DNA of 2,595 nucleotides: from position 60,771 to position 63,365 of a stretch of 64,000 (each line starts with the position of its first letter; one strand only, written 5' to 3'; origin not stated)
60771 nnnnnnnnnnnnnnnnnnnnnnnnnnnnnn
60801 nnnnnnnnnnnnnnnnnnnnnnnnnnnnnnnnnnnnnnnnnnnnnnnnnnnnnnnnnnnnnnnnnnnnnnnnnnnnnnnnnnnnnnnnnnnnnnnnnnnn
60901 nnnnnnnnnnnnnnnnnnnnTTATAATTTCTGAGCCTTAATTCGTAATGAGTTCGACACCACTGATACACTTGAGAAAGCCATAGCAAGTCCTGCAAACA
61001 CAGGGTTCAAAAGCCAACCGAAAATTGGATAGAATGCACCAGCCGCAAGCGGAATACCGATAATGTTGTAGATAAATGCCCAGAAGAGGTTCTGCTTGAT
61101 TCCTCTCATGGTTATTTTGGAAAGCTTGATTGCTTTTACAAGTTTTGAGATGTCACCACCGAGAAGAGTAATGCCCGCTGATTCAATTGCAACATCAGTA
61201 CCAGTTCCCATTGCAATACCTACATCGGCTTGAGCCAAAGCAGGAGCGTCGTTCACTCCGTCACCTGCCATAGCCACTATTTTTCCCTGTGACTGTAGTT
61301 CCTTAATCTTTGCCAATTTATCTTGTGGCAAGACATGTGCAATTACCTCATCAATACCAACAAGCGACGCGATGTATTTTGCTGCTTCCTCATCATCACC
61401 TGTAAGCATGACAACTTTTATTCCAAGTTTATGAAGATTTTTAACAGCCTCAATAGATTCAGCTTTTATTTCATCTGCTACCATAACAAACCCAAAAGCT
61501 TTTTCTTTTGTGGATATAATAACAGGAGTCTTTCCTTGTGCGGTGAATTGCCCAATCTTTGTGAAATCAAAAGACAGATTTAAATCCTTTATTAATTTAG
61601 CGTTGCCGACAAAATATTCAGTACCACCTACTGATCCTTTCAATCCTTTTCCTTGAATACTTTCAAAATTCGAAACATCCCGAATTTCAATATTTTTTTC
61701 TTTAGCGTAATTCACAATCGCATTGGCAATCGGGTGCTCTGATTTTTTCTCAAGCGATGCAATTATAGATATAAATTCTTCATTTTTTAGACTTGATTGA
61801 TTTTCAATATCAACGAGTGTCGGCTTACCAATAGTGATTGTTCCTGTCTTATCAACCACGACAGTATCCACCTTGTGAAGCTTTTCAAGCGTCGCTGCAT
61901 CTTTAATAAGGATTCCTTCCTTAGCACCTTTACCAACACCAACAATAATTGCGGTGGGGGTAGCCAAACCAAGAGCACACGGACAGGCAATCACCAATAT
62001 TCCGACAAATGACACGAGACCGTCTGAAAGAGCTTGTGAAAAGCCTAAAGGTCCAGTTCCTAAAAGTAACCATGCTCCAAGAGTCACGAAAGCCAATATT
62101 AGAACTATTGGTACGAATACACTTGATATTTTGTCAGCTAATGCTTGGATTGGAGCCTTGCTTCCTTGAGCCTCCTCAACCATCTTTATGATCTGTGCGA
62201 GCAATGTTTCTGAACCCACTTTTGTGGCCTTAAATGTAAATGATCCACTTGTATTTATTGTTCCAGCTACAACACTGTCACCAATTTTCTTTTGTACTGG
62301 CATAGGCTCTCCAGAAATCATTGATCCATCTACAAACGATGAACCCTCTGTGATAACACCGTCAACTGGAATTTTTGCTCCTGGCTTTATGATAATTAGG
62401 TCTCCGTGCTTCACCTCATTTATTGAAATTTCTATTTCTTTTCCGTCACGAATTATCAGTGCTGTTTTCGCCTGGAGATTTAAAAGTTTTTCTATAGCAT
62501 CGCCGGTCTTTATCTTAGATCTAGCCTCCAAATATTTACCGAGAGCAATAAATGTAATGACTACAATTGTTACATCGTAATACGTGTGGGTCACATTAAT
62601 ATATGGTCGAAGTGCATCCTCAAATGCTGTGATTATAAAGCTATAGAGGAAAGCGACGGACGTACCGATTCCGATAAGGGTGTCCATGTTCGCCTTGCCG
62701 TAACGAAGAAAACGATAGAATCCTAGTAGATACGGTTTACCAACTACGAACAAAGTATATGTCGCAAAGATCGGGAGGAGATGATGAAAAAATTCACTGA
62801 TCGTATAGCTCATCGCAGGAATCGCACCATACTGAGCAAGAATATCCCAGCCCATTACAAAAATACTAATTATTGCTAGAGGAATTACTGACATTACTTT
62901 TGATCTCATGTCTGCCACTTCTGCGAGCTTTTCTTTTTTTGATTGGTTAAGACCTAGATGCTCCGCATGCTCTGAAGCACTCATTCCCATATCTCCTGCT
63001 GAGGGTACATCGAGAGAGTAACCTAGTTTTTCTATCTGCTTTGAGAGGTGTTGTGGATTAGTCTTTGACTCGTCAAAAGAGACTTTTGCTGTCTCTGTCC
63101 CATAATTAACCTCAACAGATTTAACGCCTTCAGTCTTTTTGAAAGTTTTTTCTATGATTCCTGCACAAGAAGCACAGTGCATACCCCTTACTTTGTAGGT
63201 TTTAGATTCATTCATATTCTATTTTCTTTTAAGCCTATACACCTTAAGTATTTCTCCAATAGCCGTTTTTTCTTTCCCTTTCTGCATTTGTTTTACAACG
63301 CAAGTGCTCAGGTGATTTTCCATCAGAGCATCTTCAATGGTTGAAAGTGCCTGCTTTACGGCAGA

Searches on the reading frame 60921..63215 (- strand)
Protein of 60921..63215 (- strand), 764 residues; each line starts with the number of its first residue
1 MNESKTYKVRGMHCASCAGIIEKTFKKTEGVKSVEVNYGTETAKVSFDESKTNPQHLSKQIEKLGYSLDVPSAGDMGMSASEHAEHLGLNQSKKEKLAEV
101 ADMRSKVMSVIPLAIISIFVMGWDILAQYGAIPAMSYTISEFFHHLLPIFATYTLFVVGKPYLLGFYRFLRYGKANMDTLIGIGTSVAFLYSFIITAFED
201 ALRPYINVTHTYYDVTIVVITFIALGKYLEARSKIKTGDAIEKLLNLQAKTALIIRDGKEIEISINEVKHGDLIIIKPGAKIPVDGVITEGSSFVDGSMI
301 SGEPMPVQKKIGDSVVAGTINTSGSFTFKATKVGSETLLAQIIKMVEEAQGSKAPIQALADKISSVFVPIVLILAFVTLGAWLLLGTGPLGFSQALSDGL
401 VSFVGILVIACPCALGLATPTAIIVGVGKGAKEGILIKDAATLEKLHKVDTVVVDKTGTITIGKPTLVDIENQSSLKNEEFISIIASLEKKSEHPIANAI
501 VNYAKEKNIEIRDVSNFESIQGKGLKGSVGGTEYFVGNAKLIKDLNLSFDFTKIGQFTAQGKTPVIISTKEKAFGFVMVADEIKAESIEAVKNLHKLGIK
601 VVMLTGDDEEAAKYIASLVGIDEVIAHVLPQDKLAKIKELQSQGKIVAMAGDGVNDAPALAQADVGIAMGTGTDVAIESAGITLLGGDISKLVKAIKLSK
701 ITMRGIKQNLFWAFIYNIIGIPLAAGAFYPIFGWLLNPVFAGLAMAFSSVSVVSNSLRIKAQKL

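Call 60: search_protein_families(library=pfam, proteins=[window:60921-63215:-], max_evalue=0.00001)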
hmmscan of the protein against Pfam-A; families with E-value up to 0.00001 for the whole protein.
window:60921-63215:- (764 aa): 3 families
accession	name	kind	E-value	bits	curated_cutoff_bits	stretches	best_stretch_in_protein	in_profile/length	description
PF00122.25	E1-E2_ATPase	-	4.9e-57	192.8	28.1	1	247-432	2-180/181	E1-E2 ATPase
PF00702.32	Hydrolase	-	4.4e-36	125.5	26.4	1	449-664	1-191/191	haloacid dehalogenase-like hydrolase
PF00403.32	HMA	-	1.6e-17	64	24.8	1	6-66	1-61/62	Heavy-metal-associated domain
